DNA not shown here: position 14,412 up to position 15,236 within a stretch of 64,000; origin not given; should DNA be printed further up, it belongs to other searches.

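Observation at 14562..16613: Four tandem, translationally coupled GNAT paralogs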

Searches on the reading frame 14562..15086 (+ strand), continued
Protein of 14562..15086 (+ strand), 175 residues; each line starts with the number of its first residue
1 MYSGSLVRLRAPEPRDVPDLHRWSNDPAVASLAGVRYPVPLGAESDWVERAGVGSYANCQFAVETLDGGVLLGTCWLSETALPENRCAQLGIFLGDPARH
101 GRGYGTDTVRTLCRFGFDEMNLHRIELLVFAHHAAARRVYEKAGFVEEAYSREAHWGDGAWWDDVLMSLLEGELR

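Call 58: find_homologous_proteins(query=A3, max_evalue=1e-25)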
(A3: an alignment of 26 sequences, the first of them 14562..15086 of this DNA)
Query A3 (26 sequences) (175 aa, profile of the alignment): 1448 proteins with E <= 1e-25 among 8000 candidates; the best 120 are listed.
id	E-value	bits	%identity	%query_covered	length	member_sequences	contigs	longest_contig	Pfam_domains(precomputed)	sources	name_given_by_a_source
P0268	8.4e-80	285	45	100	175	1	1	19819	PF13420.14,PF13302.14,PF13508.14,PF13523.13,PF00583.32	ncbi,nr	ncbi:MAG TPA: GNAT family protein [Frankiaceae bacterium]|nr:GNAT family protein [Frankiaceae bacter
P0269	1.2e-79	284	43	99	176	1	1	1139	PF13420.14,PF13302.14,PF13508.14,PF08445.17,PF13523.13,PF00583.32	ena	-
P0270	1.8e-79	283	75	100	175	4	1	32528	PF13302.14,PF13523.13,PF00583.32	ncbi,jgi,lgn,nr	ncbi:MAG TPA: GNAT family protein [Frankiaceae bacterium]|jgi:RimJ/RimL family protein N-acetyltrans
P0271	3.5e-79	283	43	99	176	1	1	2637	PF13420.14,PF13302.14,PF13508.14,PF08445.17,PF13523.13,PF00583.32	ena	-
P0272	6.1e-79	282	44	100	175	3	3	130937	PF13420.14,PF13302.14,PF08445.17,PF13523.13,PF00583.32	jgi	jgi:RimJ/RimL family protein N-acetyltransferase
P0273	1.7e-78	280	46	99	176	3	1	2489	PF13420.14,PF13302.14,PF13508.14,PF08445.17,PF13523.13,PF00583.32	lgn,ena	-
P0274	2.0e-78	280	41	100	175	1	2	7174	PF13420.14,PF13302.14,PF13523.13,PF00583.32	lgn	-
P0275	3.4e-78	279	49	100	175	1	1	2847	PF13420.14,PF13302.14,PF13508.14,PF13523.13,PF00583.32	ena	-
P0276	6.2e-78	278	42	100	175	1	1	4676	PF13420.14,PF13302.14,PF13508.14,PF08445.17,PF13523.13,PF00583.32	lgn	-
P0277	8.4e-78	278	44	100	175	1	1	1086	PF13420.14,PF13302.14,PF13508.14,PF08445.17,PF13523.13,PF00583.32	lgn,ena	-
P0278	9.9e-78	278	40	100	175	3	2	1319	PF13420.14,PF13302.14,PF08445.17,PF13523.13,PF00583.32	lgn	-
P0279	1.3e-77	277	47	98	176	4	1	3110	PF13420.14,PF13302.14,PF13508.14,PF08445.17,PF13523.13,PF00583.32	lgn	-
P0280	2.6e-77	276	44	99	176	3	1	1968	PF13420.14,PF13302.14,PF13508.14,PF08445.17,PF13523.13,PF00583.32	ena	-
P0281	2.9e-77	276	75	100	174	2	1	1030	PF13420.14,PF13302.14,PF13523.13,PF00583.32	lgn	-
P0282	6.2e-77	275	70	100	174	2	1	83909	PF13420.14,PF13302.14,PF13523.13,PF00583.32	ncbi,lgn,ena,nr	ncbi:MAG TPA: GNAT family protein [Mycobacteriales bacterium]|nr:GNAT family protein [Mycobacteriale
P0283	6.8e-77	275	74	100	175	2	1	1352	PF13420.14,PF13302.14,PF13523.13,PF00583.32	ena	-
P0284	1.0e-76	274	47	100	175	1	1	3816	PF13420.14,PF13302.14,PF13508.14,PF13523.13,PF00583.32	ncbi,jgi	jgi:RimJ/RimL family protein N-acetyltransferase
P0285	1.3e-76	274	69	97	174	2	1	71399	PF13420.14,PF13302.14,PF13523.13,PF00583.32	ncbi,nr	ncbi:MAG: hypothetical protein QOE45_1855 [Frankiaceae bacterium]|nr:hypothetical protein [Frankiace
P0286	1.4e-76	274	41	100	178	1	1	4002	PF13420.14,PF13302.14,PF13508.14,PF08445.17,PF13523.13,PF00583.32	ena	-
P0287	1.6e-76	274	44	100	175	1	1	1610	PF13420.14,PF13302.14,PF13523.13,PF00583.32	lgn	-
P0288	1.6e-76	274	44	99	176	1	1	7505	PF13302.14,PF13508.14,PF13523.13,PF00583.32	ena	-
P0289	2.1e-76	273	45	99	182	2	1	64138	PF13420.14,PF13302.14,PF13508.14,PF13523.13,PF00583.32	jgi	jgi:RimJ/RimL family protein N-acetyltransferase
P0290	2.1e-76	273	42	100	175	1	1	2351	PF13420.14,PF13302.14,PF13508.14,PF08445.17,PF13523.13,PF00583.32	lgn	-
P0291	2.1e-76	273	42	98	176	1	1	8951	PF13420.14,PF13302.14,PF13523.13,PF00583.32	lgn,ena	-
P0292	3.0e-76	273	46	100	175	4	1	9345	PF13420.14,PF13302.14,PF13523.13,PF00583.32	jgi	jgi:RimJ/RimL family protein N-acetyltransferase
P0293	3.4e-76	273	67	100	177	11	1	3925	PF13420.14,PF13302.14,PF13523.13,PF00583.32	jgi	jgi:RimJ/RimL family protein N-acetyltransferase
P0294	5.5e-76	272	45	100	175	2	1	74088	PF13420.14,PF13302.14,PF13523.13,PF00583.32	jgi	jgi:RimJ/RimL family protein N-acetyltransferase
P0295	6.7e-76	272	43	99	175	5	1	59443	PF13420.14,PF13302.14,PF13523.13,PF00583.32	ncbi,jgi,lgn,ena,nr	ncbi:MAG TPA: GNAT family protein [Frankiaceae bacterium]|nr:GNAT family protein [Frankiaceae bacter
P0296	1.3e-75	271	100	100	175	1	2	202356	PF13302.14,PF13523.13,PF00583.32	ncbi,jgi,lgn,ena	ncbi:MAG TPA: GNAT family protein [Mycobacteriales bacterium]|jgi:RimJ/RimL family protein N-acetylt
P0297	1.4e-75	271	47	99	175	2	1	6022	PF13302.14,PF13508.14,PF13523.13,PF00583.32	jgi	jgi:RimJ/RimL family protein N-acetyltransferase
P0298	2.9e-75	270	48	100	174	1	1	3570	PF13420.14,PF13302.14,PF13508.14,PF13523.13,PF00583.32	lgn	-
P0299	3.4e-75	270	71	100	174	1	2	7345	PF13420.14,PF13302.14,PF13508.14,PF13523.13,PF00583.32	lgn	-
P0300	6.5e-75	269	70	100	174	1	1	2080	PF13420.14,PF13302.14,PF13508.14,PF13523.13,PF00583.32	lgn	-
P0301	7.3e-75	268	46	99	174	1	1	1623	PF13420.14,PF13302.14,PF13508.14,PF13523.13,PF00583.32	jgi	jgi:RimJ/RimL family protein N-acetyltransferase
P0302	1.0e-74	268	70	100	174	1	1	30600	PF13420.14,PF13302.14,PF13508.14,PF08445.17,PF00583.32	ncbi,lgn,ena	-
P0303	1.1e-74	268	70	100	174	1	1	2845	PF13420.14,PF13302.14,PF13508.14,PF00583.32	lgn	-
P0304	1.3e-74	268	69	100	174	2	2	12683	PF13420.14,PF13302.14,PF13508.14,PF00583.32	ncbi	-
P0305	1.6e-74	267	46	98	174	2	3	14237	PF13420.14,PF13302.14,PF13508.14,PF13523.13,PF00583.32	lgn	-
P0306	1.8e-74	267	74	100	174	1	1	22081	PF13420.14,PF13302.14,PF13523.13,PF00583.32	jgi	-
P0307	2.0e-74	267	71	100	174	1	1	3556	PF13420.14,PF13302.14,PF13523.13,PF00583.32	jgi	jgi:RimJ/RimL family protein N-acetyltransferase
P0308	2.1e-74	267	69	100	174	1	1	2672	PF13420.14,PF13302.14,PF13508.14,PF13523.13,PF00583.32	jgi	jgi:RimJ/RimL family protein N-acetyltransferase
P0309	2.2e-74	267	47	99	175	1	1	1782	PF13420.14,PF13302.14,PF13508.14,PF13523.13,PF00583.32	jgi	jgi:RimJ/RimL family protein N-acetyltransferase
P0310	2.6e-74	267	72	99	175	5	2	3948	PF13420.14,PF13302.14,PF13508.14,PF00583.32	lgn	-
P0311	2.7e-74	267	44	98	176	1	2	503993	PF13420.14,PF13302.14,PF13508.14,PF13523.13,PF00583.32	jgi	jgi:RimJ/RimL family protein N-acetyltransferase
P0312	2.7e-74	267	43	99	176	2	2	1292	PF13302.14,PF13523.13,PF00583.32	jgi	jgi:RimJ/RimL family protein N-acetyltransferase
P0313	3.3e-74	266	77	100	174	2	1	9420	PF13420.14,PF13302.14,PF13523.13,PF00583.32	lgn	-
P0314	3.5e-74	266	40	100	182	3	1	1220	PF13302.14,PF13523.13,PF00583.32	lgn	-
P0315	3.7e-74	266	43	99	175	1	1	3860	PF13302.14,PF13523.13,PF00583.32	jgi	jgi:RimJ/RimL family protein N-acetyltransferase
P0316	3.7e-74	266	67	100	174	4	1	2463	PF13420.14,PF13302.14,PF13508.14,PF00583.32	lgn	-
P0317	4.2e-74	266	65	100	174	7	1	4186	PF13420.14,PF13302.14,PF13508.14,PF00583.32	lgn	-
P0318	4.8e-74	266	45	99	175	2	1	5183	PF13420.14,PF13302.14,PF13508.14,PF13523.13,PF00583.32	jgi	jgi:RimJ/RimL family protein N-acetyltransferase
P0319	5.8e-74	266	40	97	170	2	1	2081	PF13420.14,PF13302.14,PF13508.14,PF13523.13,PF00583.32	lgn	-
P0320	1.1e-73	265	46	95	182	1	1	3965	PF13420.14,PF13302.14,PF13508.14,PF08445.17,PF13523.13,PF00583.32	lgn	-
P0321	1.6e-73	264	43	98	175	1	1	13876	PF13420.14,PF13302.14,PF13508.14,PF08445.17,PF13523.13,PF00583.32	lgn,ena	-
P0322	1.9e-73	264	71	100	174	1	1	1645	PF13420.14,PF13302.14,PF13523.13,PF00583.32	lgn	-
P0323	2.1e-73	264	75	100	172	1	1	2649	PF13420.14,PF13302.14,PF13523.13,PF00583.32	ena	-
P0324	2.3e-73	264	42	99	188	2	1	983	PF13420.14,PF13302.14,PF13508.14,PF13523.13,PF00583.32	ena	-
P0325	2.3e-73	264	41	98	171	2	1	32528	PF13302.14,PF13508.14,PF08445.17,PF13523.13,PF00583.32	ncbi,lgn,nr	ncbi:MAG TPA: GNAT family protein [Frankiaceae bacterium]|nr:GNAT family protein [Frankiaceae bacter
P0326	2.5e-73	263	63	100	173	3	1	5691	PF13673.14,PF13420.14,PF13302.14,PF13508.14,PF13523.13,PF00583.32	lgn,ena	-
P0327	2.7e-73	263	44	97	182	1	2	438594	PF13420.14,PF13302.14,PF13508.14,PF13523.13,PF00583.32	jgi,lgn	jgi:RimJ/RimL family protein N-acetyltransferase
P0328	3.8e-73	263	70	100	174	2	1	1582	PF13420.14,PF13302.14,PF13523.13,PF00583.32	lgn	-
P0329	4.0e-73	263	67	100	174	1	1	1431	PF13420.14,PF13302.14,PF13508.14,PF08445.17,PF00583.32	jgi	jgi:RimJ/RimL family protein N-acetyltransferase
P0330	4.5e-73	263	44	99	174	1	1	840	PF13420.14,PF13302.14,PF13508.14,PF08445.17,PF13523.13,PF00583.32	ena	-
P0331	5.2e-73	262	67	99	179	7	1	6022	PF13420.14,PF13302.14,PF13508.14,PF13523.13,PF00583.32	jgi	jgi:RimJ/RimL family protein N-acetyltransferase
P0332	6.6e-73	262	45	100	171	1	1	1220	PF13420.14,PF13302.14,PF13508.14,PF13523.13,PF00583.32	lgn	-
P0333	8.4e-73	262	43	95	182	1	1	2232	PF13420.14,PF13302.14,PF13508.14,PF13523.13,PF00583.32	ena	-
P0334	1.3e-72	261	45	98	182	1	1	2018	PF13420.14,PF13302.14,PF13508.14,PF13523.13,PF00583.32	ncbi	-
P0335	1.4e-72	261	42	98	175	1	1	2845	PF13420.14,PF13302.14,PF13508.14,PF08445.17,PF13523.13,PF00583.32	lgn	-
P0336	1.5e-72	261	69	100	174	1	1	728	PF13420.14,PF13302.14,PF13508.14,PF08445.17,PF13523.13,PF00583.32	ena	-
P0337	1.5e-72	261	40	99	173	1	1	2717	PF13673.14,PF13420.14,PF13302.14,PF13508.14,PF08445.17,PF13523.13,PF00583.32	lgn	-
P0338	2.2e-72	260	43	98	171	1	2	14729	PF13420.14,PF13302.14,PF13508.14,PF13523.13,PF00583.32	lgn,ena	-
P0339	3.5e-72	260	71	100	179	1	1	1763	PF13420.14,PF13302.14,PF13508.14,PF08445.17,PF13523.13,PF00583.32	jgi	jgi:RimJ/RimL family protein N-acetyltransferase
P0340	5.0e-72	259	66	99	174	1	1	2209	PF13420.14,PF13302.14,PF13508.14,PF13523.13,PF00583.32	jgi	jgi:RimJ/RimL family protein N-acetyltransferase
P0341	5.1e-72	259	41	100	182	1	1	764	PF13302.14,PF13523.13,PF00583.32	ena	-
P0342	1.1e-71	258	42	95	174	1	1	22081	PF13420.14,PF13302.14,PF13508.14,PF13523.13,PF00583.32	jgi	-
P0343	1.4e-71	258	45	97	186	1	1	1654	PF13420.14,PF13302.14,PF13508.14,PF13523.13,PF00583.32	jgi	-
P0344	1.5e-71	258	43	99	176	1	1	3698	PF13302.14,PF13523.13,PF00583.32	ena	-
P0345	2.5e-71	257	70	100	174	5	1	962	PF13420.14,PF13302.14,PF13508.14,PF08445.17,PF13523.13,PF00583.32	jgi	jgi:RimJ/RimL family protein N-acetyltransferase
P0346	3.3e-71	257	39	97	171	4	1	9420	PF13420.14,PF13302.14,PF13508.14,PF13523.13,PF00583.32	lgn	-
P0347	6.7e-71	256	44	100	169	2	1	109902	PF13420.14,PF13302.14,PF13508.14,PF13523.13,PF00583.32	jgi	jgi:RimJ/RimL family protein N-acetyltransferase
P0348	9.9e-71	255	61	100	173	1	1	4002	PF13420.14,PF13302.14,PF13508.14,PF13523.13,PF00583.32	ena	-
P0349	1.2e-70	255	42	100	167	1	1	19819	PF13420.14,PF13302.14,PF13508.14,PF13523.13,PF00583.32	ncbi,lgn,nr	ncbi:MAG TPA: GNAT family protein [Frankiaceae bacterium]|nr:GNAT family protein [Frankiaceae bacter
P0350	1.3e-70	255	66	100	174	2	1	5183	PF13420.14,PF13302.14,PF13508.14,PF08445.17,PF13523.13,PF00583.32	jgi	jgi:RimJ/RimL family protein N-acetyltransferase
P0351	1.4e-70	254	69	95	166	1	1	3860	PF13420.14,PF13302.14,PF13523.13,PF00583.32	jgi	jgi:RimJ/RimL family protein N-acetyltransferase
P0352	1.6e-70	254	44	100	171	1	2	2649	PF13302.14,PF13508.14,PF13523.13,PF00583.32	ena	-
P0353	1.7e-70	254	44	99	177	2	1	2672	PF13302.14,PF13508.14,PF13523.13,PF00583.32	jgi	jgi:RimJ/RimL family protein N-acetyltransferase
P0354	2.0e-70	254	61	100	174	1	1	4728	PF13420.14,PF13302.14,PF13508.14,PF00583.32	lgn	-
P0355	2.6e-70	254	44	97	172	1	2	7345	PF13420.14,PF13302.14,PF13508.14,PF13523.13,PF00583.32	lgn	-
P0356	2.6e-70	254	43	100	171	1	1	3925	PF13302.14,PF13508.14,PF13523.13,PF00583.32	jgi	jgi:RimJ/RimL family protein N-acetyltransferase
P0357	3.6e-70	253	42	97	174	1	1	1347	PF13420.14,PF13302.14,PF13508.14,PF13523.13,PF00583.32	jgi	jgi:RimJ/RimL family protein N-acetyltransferase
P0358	5.1e-70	253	41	100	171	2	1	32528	PF13420.14,PF13302.14,PF13508.14,PF13523.13,PF00583.32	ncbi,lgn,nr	ncbi:MAG TPA: GNAT family protein [Frankiaceae bacterium]|nr:GNAT family protein [Frankiaceae bacter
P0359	5.4e-70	253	44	98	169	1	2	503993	PF13302.14,PF13508.14,PF13523.13,PF00583.32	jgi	jgi:RimJ/RimL family protein N-acetyltransferase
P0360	5.6e-70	253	68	99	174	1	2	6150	PF13420.14,PF13302.14,PF13508.14,PF08445.17,PF00583.32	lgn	-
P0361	5.7e-70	253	45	100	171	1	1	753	PF13673.14,PF13420.14,PF13302.14,PF13508.14,PF13523.13,PF00583.32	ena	-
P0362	7.5e-70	252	81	100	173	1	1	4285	PF13420.14,PF13302.14,PF13523.13,PF00583.32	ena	-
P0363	8.9e-70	252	40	97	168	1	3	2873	PF13420.14,PF13302.14,PF13508.14,PF08445.17,PF13523.13,PF00583.32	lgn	-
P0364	8.9e-70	252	65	100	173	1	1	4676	PF13420.14,PF13302.14,PF13508.14,PF00583.32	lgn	-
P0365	1.0e-69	252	44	100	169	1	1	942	PF13302.14,PF13508.14,PF13523.13,PF00583.32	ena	-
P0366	1.7e-69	251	37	97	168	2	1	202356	PF13302.14,PF13508.14,PF13523.13,PF00583.32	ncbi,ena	ncbi:MAG TPA: GNAT family protein [Mycobacteriales bacterium]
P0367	2.0e-69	251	63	100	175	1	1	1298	PF13420.14,PF13302.14,PF00583.32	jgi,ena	-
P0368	2.4e-69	250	42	100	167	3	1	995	PF13420.14,PF13302.14,PF13508.14,PF08445.17,PF13523.13,PF00583.32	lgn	-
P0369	3.2e-69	250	44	100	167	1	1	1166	PF13420.14,PF13302.14,PF13508.14,PF13523.13,PF00583.32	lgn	-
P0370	3.9e-69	250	43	100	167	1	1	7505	PF13420.14,PF13302.14,PF13508.14,PF13523.13,PF00583.32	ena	-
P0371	4.1e-69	250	45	100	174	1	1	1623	PF13420.14,PF13302.14,PF13508.14,PF13523.13,PF00583.32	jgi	jgi:RimJ/RimL family protein N-acetyltransferase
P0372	4.9e-69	249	42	98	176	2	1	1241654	PF13420.14,PF13302.14,PF13523.13,PF00583.32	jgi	jgi:RimJ/RimL family protein N-acetyltransferase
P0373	5.6e-69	249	60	100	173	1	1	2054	PF13420.14,PF13302.14,PF13523.13,PF00583.32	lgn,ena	-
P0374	7.3e-69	249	43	100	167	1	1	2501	PF13420.14,PF13302.14,PF13508.14,PF13523.13,PF00583.32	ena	-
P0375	8.5e-69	249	43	100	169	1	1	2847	PF13420.14,PF13302.14,PF13508.14,PF13523.13,PF00583.32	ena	-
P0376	9.3e-69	249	45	100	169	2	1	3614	PF13302.14,PF13508.14,PF13523.13,PF00583.32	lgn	-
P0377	9.9e-69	248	64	100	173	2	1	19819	PF13420.14,PF13302.14,PF13508.14,PF00583.32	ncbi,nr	ncbi:MAG TPA: GNAT family protein [Frankiaceae bacterium]|nr:GNAT family protein [Frankiaceae bacter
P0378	1.7e-68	248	42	100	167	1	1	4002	PF13420.14,PF13302.14,PF13508.14,PF13523.13,PF00583.32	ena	-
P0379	2.0e-68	248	43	100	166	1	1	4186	PF13420.14,PF13302.14,PF13508.14,PF13523.13,PF00583.32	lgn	-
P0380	2.1e-68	247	43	100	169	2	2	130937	PF13302.14,PF13508.14,PF13523.13,PF00583.32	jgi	jgi:RimJ/RimL family protein N-acetyltransferase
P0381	2.5e-68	247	45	100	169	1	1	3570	PF13302.14,PF13508.14,PF13523.13,PF00583.32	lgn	-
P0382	3.5e-68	247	43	100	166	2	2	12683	PF13302.14,PF13508.14,PF13523.13,PF00583.32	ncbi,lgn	-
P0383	4.4e-68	246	40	99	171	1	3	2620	PF13302.14,PF13508.14,PF08445.17,PF13523.13,PF00583.32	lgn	-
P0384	4.5e-68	246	62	100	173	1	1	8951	PF13302.14,PF13508.14,PF00583.32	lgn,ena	-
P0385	5.5e-68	246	41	100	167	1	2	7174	PF13420.14,PF13302.14,PF13508.14,PF13523.13,PF00583.32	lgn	-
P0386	6.3e-68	246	45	100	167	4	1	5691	PF13302.14,PF13508.14,PF13523.13,PF00583.32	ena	-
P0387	6.4e-68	246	48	100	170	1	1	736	PF13420.14,PF13302.14,PF13508.14,PF13523.13,PF00583.32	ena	-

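Call 64: search_protein_families(library=padloc, proteins=[window:14562-15086:+], max_evalue=0.001)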
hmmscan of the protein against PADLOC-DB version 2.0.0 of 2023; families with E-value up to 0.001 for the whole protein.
window:14562-15086:+ (175 aa): 0 families

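Call 75: list_cluster_members(proteins=[window:14562-15086:+, window:15086-15601:+, window:15601-16107:+, window:16107-16610:+])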
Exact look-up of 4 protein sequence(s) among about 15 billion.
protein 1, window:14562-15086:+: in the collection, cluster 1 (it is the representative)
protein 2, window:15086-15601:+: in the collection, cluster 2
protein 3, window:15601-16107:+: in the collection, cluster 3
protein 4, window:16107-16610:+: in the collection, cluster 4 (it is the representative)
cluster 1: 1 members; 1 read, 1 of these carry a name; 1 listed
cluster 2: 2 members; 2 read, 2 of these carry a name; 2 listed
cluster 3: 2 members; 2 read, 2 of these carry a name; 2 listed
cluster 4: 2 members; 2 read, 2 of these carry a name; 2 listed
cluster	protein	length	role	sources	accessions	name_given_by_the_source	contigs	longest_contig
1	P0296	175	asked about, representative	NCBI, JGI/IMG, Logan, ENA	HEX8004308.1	MAG TPA: GNAT family protein [Mycobacteriales bacterium] | RimJ/RimL family protein N-acetyltransferase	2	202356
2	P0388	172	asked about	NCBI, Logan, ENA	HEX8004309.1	MAG TPA: GNAT family protein [Mycobacteriales bacterium]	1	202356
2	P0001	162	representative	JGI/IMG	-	RimJ/RimL family protein N-acetyltransferase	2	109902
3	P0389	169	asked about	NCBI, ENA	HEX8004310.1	MAG TPA: GNAT family protein [Mycobacteriales bacterium]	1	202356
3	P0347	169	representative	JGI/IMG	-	RimJ/RimL family protein N-acetyltransferase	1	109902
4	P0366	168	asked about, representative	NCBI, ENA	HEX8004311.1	MAG TPA: GNAT family protein [Mycobacteriales bacterium]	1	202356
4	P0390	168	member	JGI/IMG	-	RimJ/RimL family protein N-acetyltransferase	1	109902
